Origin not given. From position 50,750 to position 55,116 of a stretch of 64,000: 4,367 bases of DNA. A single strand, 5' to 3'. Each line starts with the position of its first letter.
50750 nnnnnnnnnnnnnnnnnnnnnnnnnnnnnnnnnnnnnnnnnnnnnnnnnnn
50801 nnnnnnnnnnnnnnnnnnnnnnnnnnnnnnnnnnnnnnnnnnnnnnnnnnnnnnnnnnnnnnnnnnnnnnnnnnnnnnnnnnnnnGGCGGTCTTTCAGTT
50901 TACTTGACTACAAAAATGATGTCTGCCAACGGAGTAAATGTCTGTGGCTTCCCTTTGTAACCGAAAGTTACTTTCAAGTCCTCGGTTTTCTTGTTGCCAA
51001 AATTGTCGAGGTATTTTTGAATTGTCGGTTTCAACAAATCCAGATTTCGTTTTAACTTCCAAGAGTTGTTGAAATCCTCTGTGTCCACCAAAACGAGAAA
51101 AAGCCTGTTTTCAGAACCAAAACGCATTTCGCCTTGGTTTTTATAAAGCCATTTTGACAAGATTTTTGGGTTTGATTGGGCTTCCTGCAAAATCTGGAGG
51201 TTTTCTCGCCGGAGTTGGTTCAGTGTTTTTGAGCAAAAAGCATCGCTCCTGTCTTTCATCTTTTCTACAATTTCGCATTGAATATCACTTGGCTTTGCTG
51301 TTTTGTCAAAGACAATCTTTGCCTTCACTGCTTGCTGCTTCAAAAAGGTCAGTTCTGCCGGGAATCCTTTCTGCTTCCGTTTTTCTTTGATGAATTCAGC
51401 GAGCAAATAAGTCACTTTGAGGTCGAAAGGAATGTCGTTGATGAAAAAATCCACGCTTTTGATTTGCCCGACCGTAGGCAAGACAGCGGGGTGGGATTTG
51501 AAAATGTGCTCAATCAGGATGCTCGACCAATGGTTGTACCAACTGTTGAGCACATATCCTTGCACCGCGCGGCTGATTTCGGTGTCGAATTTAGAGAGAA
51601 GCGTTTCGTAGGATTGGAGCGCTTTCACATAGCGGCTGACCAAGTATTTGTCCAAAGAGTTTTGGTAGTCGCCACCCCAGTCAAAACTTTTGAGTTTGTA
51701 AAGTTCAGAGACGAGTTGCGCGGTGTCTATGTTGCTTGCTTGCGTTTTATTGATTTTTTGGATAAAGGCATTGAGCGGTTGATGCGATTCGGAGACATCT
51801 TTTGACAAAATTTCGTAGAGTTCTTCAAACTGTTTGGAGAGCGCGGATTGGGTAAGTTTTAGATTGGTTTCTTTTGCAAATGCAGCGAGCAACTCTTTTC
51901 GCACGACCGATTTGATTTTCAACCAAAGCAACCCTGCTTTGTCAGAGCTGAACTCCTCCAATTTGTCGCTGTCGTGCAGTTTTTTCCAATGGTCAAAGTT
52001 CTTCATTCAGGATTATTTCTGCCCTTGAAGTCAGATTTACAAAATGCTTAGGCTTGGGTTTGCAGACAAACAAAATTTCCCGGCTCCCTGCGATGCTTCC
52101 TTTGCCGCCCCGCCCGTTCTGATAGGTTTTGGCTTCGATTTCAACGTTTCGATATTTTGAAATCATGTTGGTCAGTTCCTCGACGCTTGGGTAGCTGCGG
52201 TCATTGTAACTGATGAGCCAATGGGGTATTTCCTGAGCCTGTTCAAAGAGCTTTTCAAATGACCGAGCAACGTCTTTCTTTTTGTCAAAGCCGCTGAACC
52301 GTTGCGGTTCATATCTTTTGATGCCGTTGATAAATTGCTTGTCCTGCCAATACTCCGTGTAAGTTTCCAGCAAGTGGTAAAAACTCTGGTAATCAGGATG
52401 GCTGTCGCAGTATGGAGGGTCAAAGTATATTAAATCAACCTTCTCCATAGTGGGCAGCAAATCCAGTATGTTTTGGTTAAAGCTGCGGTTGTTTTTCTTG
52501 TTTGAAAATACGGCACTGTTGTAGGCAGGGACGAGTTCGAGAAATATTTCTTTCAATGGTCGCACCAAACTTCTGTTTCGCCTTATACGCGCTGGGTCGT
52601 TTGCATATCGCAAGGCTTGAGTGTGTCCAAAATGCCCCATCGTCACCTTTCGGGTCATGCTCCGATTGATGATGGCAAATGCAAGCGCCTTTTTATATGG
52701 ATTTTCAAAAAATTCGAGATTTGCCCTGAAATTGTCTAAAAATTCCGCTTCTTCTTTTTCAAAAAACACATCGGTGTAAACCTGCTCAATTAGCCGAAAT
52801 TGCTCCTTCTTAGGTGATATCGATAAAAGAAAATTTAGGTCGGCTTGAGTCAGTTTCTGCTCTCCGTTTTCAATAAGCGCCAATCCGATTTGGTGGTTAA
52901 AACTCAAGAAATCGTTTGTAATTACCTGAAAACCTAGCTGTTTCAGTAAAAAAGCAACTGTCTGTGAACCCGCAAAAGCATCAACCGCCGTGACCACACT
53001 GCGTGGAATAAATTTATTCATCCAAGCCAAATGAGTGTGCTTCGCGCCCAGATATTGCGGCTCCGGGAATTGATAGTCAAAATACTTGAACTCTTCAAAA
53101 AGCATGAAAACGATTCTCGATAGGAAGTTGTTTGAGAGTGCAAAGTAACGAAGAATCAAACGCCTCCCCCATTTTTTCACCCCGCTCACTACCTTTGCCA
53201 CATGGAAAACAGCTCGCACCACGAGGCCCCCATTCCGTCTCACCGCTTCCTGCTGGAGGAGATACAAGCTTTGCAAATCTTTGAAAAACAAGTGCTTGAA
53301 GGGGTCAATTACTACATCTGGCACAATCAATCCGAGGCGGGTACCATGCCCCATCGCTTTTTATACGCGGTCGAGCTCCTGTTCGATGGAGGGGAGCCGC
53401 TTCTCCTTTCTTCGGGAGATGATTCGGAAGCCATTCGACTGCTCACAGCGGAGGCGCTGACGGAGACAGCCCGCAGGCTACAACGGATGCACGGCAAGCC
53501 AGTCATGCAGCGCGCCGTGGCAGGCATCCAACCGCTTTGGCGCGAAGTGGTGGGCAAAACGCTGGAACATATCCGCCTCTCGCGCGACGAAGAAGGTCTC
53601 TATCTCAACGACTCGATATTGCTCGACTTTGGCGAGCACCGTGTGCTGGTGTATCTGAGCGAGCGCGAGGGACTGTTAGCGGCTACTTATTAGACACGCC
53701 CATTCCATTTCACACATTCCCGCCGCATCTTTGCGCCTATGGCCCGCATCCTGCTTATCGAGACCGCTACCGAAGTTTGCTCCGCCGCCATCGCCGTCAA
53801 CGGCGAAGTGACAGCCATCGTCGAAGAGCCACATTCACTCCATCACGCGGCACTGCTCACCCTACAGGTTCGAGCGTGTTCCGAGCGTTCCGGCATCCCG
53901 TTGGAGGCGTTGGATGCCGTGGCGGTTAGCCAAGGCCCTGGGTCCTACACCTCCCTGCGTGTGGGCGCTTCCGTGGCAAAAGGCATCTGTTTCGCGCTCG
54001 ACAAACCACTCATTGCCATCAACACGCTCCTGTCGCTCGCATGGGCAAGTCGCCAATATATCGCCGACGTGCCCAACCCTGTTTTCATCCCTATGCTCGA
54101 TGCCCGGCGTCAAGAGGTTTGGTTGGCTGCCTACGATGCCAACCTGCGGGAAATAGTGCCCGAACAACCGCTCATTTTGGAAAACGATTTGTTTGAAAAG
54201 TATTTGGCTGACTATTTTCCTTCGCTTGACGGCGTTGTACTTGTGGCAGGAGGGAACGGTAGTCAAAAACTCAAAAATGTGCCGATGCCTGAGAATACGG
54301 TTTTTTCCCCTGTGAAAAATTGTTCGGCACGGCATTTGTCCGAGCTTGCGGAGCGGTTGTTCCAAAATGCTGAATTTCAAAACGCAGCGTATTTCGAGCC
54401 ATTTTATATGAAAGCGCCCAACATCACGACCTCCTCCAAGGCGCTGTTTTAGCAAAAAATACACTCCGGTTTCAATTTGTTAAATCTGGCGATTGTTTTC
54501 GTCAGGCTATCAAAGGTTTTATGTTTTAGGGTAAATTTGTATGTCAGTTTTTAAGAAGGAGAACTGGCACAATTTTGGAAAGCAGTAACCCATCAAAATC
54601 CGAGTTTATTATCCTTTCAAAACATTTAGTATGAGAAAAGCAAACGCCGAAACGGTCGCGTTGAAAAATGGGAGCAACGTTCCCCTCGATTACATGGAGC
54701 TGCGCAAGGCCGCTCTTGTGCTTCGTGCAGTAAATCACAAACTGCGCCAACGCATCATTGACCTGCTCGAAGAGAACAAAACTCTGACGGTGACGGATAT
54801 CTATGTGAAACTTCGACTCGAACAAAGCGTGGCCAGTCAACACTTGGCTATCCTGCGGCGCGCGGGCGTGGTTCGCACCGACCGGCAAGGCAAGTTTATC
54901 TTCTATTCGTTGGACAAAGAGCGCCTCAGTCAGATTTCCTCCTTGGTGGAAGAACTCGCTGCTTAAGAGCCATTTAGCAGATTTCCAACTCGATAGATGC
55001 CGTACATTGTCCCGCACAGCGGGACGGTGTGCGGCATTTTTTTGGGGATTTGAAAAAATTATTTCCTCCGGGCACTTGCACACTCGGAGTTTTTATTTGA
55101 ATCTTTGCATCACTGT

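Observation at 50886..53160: Sharply low-GC 2.3-kb islet: D12-class m6A methyltransferase plus an unrecognised PD-(D/E)XK-like partner (candidate uncharacterised Type II R-M)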

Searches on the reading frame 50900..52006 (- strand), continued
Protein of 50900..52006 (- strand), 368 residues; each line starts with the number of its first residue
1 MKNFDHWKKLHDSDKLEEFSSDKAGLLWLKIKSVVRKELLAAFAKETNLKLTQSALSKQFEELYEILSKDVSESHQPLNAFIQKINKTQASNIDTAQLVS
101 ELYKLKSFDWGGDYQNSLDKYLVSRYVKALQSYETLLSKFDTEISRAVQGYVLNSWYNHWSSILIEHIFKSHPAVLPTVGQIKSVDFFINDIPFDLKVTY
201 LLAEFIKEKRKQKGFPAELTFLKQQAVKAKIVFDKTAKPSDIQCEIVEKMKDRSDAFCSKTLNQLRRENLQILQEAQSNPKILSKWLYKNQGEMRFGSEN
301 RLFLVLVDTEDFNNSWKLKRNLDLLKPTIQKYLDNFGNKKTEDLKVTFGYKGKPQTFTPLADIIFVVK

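Call 72: find_encoding_contigs(protein=P0313, flank=5000, max_places=2)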
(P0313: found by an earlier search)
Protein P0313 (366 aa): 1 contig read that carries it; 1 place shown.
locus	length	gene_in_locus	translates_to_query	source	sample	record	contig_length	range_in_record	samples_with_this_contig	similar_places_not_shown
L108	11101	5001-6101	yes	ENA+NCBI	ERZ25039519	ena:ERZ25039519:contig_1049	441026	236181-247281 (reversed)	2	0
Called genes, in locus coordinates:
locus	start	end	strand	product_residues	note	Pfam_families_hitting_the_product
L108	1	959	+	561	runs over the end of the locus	-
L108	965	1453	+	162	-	-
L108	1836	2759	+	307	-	-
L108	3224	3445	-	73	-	-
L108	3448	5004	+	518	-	PF01555:N6_N4_Mtase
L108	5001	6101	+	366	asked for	-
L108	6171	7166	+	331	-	PF00009:GTP_EFTU (faint), PF01926:MMR_HSR1, PF02421:FeoB_N (faint), PF02824:TGS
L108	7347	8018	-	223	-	-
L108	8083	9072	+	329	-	PF14791:DNA_pol_B_thumb, PF02811:PHP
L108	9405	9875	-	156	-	PF20393:Pro_CA_2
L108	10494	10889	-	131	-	-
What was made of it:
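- It lies downstream of an unrelated PF01555 N6_N4 methyltransferase in a thirteenth (call 72).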

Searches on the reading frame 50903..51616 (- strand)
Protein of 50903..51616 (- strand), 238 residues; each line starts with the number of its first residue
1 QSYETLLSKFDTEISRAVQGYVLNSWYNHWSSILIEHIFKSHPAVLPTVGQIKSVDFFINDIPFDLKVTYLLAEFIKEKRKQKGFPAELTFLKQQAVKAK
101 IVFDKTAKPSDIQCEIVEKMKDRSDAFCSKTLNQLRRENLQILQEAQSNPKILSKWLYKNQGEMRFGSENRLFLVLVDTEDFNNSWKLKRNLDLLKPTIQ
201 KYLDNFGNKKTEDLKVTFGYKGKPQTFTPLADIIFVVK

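Call 54: predict_structure(alignment_id=A4)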
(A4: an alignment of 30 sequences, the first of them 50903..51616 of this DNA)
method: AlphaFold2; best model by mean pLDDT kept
length: 238 residues; sequences in the alignment: 30
mean_pLDDT: 93.3   pTM: 0.86
mean pLDDT of the five models: 93.3, 92.9, 92.6, 91.8, 90.9
residues with pLDDT >= 90: 187; 70-90: 51; 50-70: 0; < 50: 0
segments of 3 or more residues with pLDDT < 50: none
pLDDT, mean of each block of 10 residues (from residue 1): 89 88 89 95 92 90 95 96 96 98 96 96 95 97 97 94 81 97 93 97 92 90 90 98
secondary structure, 60 per line:
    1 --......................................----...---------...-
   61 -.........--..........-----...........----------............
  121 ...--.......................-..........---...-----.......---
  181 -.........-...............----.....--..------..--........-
elements in order: H3-40 E45-47 E57-59 E62-70 H73-82 H88-98 H109-123 H126-148 H150-159 E171-177 H182-190 H192-206 H211-214 E230-237

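Call 58: fold_search(model_id=the predicted structure, library=pdb)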
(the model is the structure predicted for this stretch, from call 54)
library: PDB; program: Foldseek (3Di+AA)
matches with E <= 10: 57; with E <= 0.001: 0
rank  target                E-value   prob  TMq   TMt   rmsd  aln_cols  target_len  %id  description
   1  3ndh_B                5.9e-01  0.18  0.12  0.14   8.3        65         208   18  Restriction endonuclease in complex with substrate DNA (released 2010-07-28)
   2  3ndh_A                9.0e-01  0.18  0.13  0.15   7.8        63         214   14  Restriction endonuclease in complex with substrate DNA (released 2010-07-28)
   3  1y10_B                1.2e+00  0.03  0.11  0.09  18.0       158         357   14  Mycobacterial adenylyl cyclase Rv1264, holoenzyme, inhibited state (released 2005-05-24)
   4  6wbd_B                1.6e+00  0.08  0.16  0.10  10.3       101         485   13  Crystal Structure of Lysyl-tRNA synthetase from Stenotrophomonas maltophilia with bound L-lysine (released 2020-04-08)
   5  5zh3_A                1.9e+00  0.06  0.14  0.09  13.5       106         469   13  CRYSTAL STRUCTURE OF PfKRS WITH INHIBITOR CLADO-6 (released 2018-06-27)
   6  8k9x_B                2.0e+00  0.05  0.13  0.08  13.3       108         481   13  Crystal structure of plasmodium LysRS complexing with ASP3026 derived LysRS inhibitor 5 (ADKI5) (released 2024-06-26)
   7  5gpa_B                2.4e+00  0.03  0.12  0.15  17.0       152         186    8  Structural analysis of fatty acid degradation regulator FadR from Bacillus halodurans (released 2017-03-01)
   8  7pq3_BBB              2.7e+00  0.05  0.19  0.18  10.0       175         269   10  Crystal Structure of the Ring Nuclease 0811 from Sulfolobus islandicus (Sis0811) in complex with its post-catalytic  (released 2021-11-24)
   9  4zqu_A                2.9e+00  0.04  0.17  0.28  16.9       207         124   10  CdiA-CT/CdiI toxin and immunity complex from Yersinia pseudotuberculosis (released 2015-10-28)
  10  5w3x_C                2.9e+00  0.02  0.12  0.10   8.6        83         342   13  Crystal structure of PopP2 in complex with IP6, AcCoA and the WRKY domain of RRS1-R . (released 2017-08-09)
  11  6agt_C                3.1e+00  0.05  0.14  0.09  13.3       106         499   13  Crystal structure of PfKRS complexed with chromone inhibitor (released 2019-03-13)
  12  9e2w_3                3.1e+00  0.04  0.10  0.05  10.0        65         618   12  Cryo-EM structure of yeast CMG helicase stalled at G4-containing DNA template, state 1 (released 2025-03-26)
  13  2ewp_D                3.3e+00  0.03  0.14  0.15  18.8       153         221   13  Crystal structure of Estrogen Related Receptor-3 (ERR-gamma) ligand binding domaind with tamoxifen analog GSK5182 (released 2006-05-09)
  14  3dxj_F                3.5e+00  0.02  0.14  0.10  14.4       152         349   13  Crystal structure of thermus thermophilus rna polymerase holoenzyme in complex with the antibiotic myxopyronin (released 2008-10-14)
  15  9uta_A                3.7e+00  0.01  0.11  0.09  24.3       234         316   13  The transmembrane domains of human sweet taste receptor TAS1R2 and TAS1R3 in the apo state (released 2025-07-16)
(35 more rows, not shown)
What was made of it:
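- Closest known: ThaI restriction endonuclease. Same: It is the best Foldseek match of the catalytic core model (call 58), and it is a small PD-(D/E)XK enzyme.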

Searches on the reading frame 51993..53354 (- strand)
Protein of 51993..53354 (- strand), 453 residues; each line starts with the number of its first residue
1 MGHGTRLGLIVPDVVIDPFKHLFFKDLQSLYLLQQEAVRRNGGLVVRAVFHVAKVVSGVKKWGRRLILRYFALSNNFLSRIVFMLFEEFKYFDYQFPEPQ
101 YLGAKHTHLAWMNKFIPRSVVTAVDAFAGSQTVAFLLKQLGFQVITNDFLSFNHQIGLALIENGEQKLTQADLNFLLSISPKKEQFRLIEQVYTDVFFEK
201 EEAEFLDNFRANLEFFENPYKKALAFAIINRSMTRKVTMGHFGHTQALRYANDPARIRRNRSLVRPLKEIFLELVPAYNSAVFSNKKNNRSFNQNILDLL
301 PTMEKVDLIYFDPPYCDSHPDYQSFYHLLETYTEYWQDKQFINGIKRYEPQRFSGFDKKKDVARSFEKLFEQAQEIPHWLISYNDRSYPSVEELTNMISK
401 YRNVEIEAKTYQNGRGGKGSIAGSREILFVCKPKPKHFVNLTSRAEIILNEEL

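Call 3: search_protein_families(library=pfam, proteins=[window:51993-53354:-], max_evalue=0.1)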
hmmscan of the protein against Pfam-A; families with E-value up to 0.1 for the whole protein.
window:51993-53354:- (453 aa): 3 families
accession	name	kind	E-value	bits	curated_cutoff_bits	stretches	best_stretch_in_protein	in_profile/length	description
PF02086.21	MethyltransfD12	-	2.8e-15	57.2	22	1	101-396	1-252/253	D12 class N6 adenine-specific DNA methyltransferase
PF03602.21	Cons_hypoth95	-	0.015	15.4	24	1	289-331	97-138/182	Conserved hypothetical protein 95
PF08816.16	Ivy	-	0.058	14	21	0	360-442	4-75/117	Inhibitor of vertebrate lysozyme (Ivy)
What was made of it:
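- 51993..53105 (-): M gene: 370-aa D12-class (alpha) N6-adenine DNA methyltransferase. The AdoMet motif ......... lies at 52959-52985 and the catalytic DPPY at 52410-52421. Pfam PF02086: E 2.8e-15, 57.2 bits against a cut-off of 22 (call 3).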

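Call 10: search_protein_families(library=ncbifam, proteins=[window:51993-53102:-], max_evalue=1)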
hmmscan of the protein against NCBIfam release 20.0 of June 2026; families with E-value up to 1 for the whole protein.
window:51993-53102:- (369 aa): 2 families
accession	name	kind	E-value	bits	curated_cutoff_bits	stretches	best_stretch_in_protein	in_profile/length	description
TIGR00571.1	dam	subfamily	0.00063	19.5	114.85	1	17-243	7-196/267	Dam family site-specific DNA-(adenine-N6)-methyltransferase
TIGR00095.1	TIGR00095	equivalog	0.036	13.7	117.5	1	205-248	107-149/194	16S rRNA (guanine(966)-N(2))-methyltransferase RsmD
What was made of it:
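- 51993..53105 (-): It is not the Dam subfamily: TIGR00571 scores 19.5 bits against a cut-off of 114.85 (call 10).
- On Dam (GATC) subfamily: 19.5 bits against 114.85 (call 10).
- Closest known: Dam / DpnII / MboI-type GATC systems. Different: The TIGR00571 Dam model scores 19.5 bits against a cut-off of 114.85 (call 10).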

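Call 11: search_protein_families(library=padloc, proteins=[window:51993-53102:-], max_evalue=1)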
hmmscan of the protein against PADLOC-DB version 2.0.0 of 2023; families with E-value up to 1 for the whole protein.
window:51993-53102:- (369 aa): 17 families
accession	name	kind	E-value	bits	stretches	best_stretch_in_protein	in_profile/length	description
PDLC03385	MTase_II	-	5.4e-58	194.9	1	11-347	5-333/336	Type II methyltransferase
PDLC03261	MTase_II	-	2.9e-40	136.2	1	11-339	307-629/643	Type II methyltransferase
PDLC03257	MTase_II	-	4e-26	90.1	1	16-334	14-323/343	Type II methyltransferase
PDLC03298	MTase_II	-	3.2e-21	73.8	2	210-328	188-303/362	Type II methyltransferase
PDLC03287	MTase_II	-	5e-21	73.1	2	197-326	186-314/646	Type II methyltransferase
PDLC03373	MTase_II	-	2.7e-16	57.9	1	15-349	9-337/339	Type II methyltransferase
PDLC03292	MTase_II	-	1.9e-09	34.3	1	16-349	82-407/722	Type II methyltransferase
PDLC03345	MTase_II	-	1.1e-08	31.9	2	220-338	255-381/581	Type II methyltransferase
PDLC03720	oMTase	-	5.7e-07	27.5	1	219-327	199-301/326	orphan methyltransferase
PDLC03224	MTase_II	-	7.3e-07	26.4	1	32-248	90-322/481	Type II methyltransferase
PDLC03342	MTase_II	-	1.8e-06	25.3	2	197-260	204-271/383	Type II methyltransferase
PDLC03372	MTase_II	-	1.3e-05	23.1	1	210-351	115-259/259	Type II methyltransferase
PDLC03294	MTase_II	-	0.0031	15.2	2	204-233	159-188/272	Type II methyltransferase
PDLC03371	MTase_II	-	0.0039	14.7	1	199-235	6-43/260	Type II methyltransferase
PDLC03383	MTase_II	-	0.0045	14.4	1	16-240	23-230/318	Type II methyltransferase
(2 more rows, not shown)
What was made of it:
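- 51993..53105 (-): PADLOC MTase_II PDLC03385: E 5.4e-58, full length (call 11).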

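Call 12: search_solved_structures(query=window:51993-53102:-, max_evalue=0.01)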
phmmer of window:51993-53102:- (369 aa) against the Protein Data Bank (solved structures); distinct sequences matched with E-value up to 0.01: 0.

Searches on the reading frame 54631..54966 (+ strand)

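Call 3: search_protein_families(library=pfam, proteins=[window:54631-54966:+], max_evalue=0.1)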
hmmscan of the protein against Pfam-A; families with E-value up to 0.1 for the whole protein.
window:54631-54966:+ (111 aa): 17 families
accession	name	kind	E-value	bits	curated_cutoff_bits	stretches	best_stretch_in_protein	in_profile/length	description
PF01022.26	HTH_5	-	1.5e-09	38.1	22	1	38-82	3-46/47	Bacterial regulatory protein, arsR family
PF12840.13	HTH_20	-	4.6e-07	30.1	27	1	36-83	3-50/51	Helix-turn-helix domain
PF21476.4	PF0610-like_N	-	9.7e-05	23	33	1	38-77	2-40/50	PF0610-like, N-terminal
PF12802.13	MarR_2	-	0.00014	22.3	27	1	41-83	9-52/61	MarR family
PF13412.12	HTH_24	-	0.00096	19.1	21.9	1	37-82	3-48/48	Winged helix-turn-helix DNA-binding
PF09756.15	DDRGK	-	0.00097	19.3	27.8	1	35-93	97-157/188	DDRGK domain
PF09339.16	HTH_IclR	-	0.0029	17.8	22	1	41-84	7-51/52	IclR helix-turn-helix domain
PF01978.25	TrmB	-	0.026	14.8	25.6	1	44-95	16-66/68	Sugar-specific transcriptional regulator TrmB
PF24033.1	DUF7342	-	0.029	14.8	31.6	1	53-108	19-76/150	Family of unknown function (DUF7342)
PF10826.14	DUF2551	-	0.03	15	23.4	1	36-97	10-78/83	Protein of unknown function (DUF2551)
PF22979.2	HTH_69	-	0.036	14.4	27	1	41-83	14-58/69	Winged helix-turn-helix domain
PF02082.26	Rrf2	-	0.041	14.5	30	1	45-85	17-57/132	Iron-dependent Transcriptional regulator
PF06163.17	DUF977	-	0.047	14.2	22.1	1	36-89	11-65/134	Bacterial protein of unknown function (DUF977)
PF01047.28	MarR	-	0.05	13.9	24.6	1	41-82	7-48/59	MarR family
PF21037.2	CCDC138_cc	-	0.061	13.8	27.1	1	30-64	12-46/59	Coiled-coil-domain-containing protein 138, coiled-coil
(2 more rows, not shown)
